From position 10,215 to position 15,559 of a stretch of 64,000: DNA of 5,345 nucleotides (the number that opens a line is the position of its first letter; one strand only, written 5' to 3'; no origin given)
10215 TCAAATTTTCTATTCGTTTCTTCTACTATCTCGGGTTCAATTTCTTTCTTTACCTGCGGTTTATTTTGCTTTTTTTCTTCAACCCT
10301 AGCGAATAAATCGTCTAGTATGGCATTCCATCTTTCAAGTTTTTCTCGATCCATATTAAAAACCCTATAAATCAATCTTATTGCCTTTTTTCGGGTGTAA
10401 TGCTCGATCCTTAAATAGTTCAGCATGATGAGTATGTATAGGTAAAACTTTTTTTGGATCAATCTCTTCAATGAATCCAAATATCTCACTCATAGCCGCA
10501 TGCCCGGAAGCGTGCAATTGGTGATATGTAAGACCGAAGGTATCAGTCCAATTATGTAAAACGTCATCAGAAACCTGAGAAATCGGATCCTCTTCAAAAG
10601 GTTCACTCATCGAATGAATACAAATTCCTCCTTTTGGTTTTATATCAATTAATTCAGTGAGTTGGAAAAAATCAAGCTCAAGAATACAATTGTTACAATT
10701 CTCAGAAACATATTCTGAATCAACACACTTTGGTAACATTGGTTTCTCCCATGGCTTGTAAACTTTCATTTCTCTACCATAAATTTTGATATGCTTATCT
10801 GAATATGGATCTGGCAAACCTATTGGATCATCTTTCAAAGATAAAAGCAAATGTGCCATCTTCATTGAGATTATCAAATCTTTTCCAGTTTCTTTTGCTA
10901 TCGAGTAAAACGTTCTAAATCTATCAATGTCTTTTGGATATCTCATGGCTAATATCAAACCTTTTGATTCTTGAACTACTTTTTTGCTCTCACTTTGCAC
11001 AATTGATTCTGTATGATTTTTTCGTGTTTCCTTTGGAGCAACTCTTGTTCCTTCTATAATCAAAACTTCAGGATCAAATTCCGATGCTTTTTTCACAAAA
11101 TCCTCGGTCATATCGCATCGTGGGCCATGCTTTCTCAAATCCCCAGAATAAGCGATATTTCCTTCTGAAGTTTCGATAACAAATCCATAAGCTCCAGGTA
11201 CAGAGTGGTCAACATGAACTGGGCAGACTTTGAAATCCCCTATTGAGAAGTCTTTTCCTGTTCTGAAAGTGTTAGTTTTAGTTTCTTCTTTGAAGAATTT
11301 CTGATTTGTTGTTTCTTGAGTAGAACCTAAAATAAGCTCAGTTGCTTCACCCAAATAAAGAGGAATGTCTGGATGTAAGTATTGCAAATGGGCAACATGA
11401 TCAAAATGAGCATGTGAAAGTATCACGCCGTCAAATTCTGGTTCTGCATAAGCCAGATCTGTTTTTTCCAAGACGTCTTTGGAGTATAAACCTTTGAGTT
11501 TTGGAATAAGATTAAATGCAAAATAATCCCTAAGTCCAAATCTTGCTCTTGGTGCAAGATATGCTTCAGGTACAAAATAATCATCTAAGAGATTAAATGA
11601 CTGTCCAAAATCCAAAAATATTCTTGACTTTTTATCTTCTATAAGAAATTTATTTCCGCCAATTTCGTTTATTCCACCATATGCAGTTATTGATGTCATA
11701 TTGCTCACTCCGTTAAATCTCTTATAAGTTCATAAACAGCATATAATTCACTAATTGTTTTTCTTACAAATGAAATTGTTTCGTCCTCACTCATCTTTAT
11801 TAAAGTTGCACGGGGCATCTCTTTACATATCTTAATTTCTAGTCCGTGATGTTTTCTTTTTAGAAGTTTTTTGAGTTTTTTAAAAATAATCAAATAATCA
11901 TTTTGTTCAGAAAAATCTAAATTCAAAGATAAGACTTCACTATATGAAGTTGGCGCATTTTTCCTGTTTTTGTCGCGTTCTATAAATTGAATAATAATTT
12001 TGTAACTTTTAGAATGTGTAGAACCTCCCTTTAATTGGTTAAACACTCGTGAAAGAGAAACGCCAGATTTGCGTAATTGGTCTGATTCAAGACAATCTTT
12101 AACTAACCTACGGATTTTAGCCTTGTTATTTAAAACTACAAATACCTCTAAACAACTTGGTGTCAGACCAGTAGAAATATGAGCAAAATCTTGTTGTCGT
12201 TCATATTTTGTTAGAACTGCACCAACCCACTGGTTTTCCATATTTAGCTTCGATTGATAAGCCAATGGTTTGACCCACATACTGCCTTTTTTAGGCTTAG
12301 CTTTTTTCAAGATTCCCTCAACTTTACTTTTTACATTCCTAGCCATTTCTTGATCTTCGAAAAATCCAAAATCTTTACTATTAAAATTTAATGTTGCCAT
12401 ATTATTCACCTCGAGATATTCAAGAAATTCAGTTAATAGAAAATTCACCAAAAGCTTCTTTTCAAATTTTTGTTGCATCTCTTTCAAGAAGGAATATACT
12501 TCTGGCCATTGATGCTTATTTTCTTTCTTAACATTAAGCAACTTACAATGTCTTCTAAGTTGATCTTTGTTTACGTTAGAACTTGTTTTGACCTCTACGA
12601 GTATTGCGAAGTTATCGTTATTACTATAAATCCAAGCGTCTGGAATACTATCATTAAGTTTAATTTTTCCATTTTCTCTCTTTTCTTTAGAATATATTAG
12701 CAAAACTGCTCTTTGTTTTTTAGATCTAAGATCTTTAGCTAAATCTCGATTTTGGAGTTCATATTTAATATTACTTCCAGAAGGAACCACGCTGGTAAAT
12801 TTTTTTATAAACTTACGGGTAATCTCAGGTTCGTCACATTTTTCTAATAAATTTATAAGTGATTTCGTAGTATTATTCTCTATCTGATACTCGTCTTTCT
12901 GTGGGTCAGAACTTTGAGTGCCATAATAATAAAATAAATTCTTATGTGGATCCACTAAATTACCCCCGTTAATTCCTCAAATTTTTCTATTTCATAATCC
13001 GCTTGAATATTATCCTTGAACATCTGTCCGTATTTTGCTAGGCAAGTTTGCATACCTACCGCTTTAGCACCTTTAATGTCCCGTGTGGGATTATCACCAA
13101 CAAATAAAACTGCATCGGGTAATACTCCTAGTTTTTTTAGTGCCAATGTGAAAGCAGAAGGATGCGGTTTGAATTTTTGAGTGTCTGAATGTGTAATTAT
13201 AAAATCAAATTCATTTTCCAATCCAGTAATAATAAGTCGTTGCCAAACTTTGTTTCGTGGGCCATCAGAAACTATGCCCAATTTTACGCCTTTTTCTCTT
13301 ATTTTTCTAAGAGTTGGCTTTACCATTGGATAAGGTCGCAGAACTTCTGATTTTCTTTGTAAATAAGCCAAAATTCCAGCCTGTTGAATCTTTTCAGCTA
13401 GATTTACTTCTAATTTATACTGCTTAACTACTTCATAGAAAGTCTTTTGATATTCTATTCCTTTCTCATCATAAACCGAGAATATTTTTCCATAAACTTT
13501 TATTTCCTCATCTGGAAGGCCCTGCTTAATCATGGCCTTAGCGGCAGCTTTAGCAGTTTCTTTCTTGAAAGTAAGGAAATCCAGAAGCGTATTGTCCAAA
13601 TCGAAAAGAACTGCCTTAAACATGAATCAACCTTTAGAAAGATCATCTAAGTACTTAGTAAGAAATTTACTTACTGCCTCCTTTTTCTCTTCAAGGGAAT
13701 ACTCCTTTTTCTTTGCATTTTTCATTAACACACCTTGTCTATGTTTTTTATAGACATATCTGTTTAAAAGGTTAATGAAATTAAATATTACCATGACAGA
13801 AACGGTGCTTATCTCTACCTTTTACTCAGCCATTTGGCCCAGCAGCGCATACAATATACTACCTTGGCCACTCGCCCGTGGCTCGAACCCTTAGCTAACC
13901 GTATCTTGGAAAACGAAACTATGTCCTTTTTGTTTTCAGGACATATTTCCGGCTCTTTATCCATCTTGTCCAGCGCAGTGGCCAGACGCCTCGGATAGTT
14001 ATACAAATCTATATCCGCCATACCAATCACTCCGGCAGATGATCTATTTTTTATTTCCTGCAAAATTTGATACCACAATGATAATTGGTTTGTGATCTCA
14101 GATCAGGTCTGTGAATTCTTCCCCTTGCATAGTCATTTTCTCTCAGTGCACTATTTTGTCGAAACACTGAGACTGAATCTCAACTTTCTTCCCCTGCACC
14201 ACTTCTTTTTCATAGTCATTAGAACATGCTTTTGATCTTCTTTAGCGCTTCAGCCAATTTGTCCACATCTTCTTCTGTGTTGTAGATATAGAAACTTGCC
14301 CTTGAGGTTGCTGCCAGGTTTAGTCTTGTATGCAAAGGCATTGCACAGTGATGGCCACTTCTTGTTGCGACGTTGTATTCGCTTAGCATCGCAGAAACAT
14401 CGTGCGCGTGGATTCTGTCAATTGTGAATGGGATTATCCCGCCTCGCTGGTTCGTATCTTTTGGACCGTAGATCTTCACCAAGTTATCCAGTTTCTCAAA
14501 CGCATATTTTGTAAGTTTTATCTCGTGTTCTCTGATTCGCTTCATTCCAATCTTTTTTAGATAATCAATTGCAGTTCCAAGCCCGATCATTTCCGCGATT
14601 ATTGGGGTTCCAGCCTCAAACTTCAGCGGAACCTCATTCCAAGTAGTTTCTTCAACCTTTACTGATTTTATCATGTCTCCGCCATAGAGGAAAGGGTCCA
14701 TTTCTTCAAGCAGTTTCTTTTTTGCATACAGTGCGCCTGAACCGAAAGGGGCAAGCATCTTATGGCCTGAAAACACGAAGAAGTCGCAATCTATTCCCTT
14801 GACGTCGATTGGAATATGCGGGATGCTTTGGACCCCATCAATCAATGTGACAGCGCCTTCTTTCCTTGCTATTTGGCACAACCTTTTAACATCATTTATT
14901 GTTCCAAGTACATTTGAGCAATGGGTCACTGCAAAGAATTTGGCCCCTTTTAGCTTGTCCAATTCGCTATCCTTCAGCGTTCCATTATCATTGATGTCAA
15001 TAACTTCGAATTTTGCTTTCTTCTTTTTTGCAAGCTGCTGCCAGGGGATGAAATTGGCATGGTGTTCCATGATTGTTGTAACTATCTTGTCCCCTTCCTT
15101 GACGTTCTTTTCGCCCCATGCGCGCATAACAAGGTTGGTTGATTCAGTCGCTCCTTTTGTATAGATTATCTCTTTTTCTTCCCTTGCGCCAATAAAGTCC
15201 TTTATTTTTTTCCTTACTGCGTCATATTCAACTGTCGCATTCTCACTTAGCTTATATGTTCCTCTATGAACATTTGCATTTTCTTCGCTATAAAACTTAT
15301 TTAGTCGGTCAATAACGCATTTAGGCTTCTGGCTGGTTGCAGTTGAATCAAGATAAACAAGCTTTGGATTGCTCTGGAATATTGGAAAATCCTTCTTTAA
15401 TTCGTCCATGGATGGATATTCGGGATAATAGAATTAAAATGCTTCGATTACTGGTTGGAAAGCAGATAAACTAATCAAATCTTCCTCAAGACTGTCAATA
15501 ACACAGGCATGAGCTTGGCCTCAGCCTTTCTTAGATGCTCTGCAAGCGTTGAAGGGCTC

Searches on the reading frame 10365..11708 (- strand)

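Call 80: search_protein_families(library=pfam, proteins=[window:10365-11708:-], max_evalue=0.001)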
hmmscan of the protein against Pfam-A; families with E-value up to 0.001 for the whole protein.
window:10365-11708:- (447 aa): 4 families
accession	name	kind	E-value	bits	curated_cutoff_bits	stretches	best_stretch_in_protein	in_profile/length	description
PF12706.13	Lactamase_B_2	-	2.7e-15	56.9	27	1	90-229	29-173/200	Beta-lactamase superfamily domain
PF00753.33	Lactamase_B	-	2.6e-07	31.2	22.7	1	84-195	36-154/196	Metallo-beta-lactamase superfamily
PF13483.12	Lactamase_B_3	-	7.9e-06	26.4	24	1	16-192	5-112/160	Beta-lactamase superfamily domain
PF07521.17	RMMBL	-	0.00023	21.5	21.6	1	396-430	9-44/63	Zn-dependent metallo-hydrolase RNA specificity domain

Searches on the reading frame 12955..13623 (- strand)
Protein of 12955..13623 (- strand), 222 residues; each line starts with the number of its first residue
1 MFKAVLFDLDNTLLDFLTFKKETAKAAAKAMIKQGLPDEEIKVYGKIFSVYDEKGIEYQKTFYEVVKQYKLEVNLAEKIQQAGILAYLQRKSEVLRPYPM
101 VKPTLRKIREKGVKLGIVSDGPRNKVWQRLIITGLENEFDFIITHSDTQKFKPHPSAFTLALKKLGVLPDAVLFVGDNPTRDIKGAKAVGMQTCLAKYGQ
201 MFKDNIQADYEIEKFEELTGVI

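Call 80: search_protein_families(library=pfam, proteins=[window:12955-13623:-], max_evalue=0.001)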
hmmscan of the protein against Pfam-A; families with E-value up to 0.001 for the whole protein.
window:12955-13623:- (222 aa): 4 families
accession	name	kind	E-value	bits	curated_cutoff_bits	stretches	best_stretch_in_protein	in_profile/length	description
PF00702.32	Hydrolase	-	9e-32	111.4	26.4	1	2-190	1-191/191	haloacid dehalogenase-like hydrolase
PF13419.12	HAD_2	-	1.1e-30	107.6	23.8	1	5-195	1-177/178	Haloacid dehalogenase-like hydrolase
PF13242.12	Hydrolase_like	-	1.7e-12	47.5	22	1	152-207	4-59/75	HAD-hyrolase-like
PF12710.13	HAD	-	0.00017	22.6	27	1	5-179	1-182/189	haloacid dehalogenase-like hydrolase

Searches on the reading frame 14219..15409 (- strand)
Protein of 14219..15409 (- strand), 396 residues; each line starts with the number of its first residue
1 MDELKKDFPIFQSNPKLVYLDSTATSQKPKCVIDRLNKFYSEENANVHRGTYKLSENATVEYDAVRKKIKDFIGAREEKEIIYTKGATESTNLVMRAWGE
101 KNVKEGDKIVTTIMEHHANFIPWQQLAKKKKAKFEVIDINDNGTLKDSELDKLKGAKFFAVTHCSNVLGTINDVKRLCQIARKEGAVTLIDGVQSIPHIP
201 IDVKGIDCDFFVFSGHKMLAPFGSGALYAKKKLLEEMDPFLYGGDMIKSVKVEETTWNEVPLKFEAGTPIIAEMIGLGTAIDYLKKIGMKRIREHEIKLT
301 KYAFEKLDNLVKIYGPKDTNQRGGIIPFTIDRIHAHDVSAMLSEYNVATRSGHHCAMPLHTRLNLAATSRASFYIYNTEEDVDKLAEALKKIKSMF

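Call 80: search_protein_families(library=pfam, proteins=[window:14219-15409:-], max_evalue=0.001)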
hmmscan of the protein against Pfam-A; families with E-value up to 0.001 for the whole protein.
window:14219-15409:- (396 aa): 3 families
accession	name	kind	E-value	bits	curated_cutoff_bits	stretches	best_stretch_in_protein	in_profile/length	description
PF00266.25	Aminotran_5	-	2.1e-141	471.6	21.5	1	18-385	1-371/371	Aminotransferase class-V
PF00155.27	Aminotran_1_2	-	6e-09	36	19.7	1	59-191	40-185/361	Aminotransferase class I and II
PF01053.26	Cys_Met_Meta_PP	-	5.8e-05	22.2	27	1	52-199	44-181/381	Cys/Met metabolism PLP-dependent enzyme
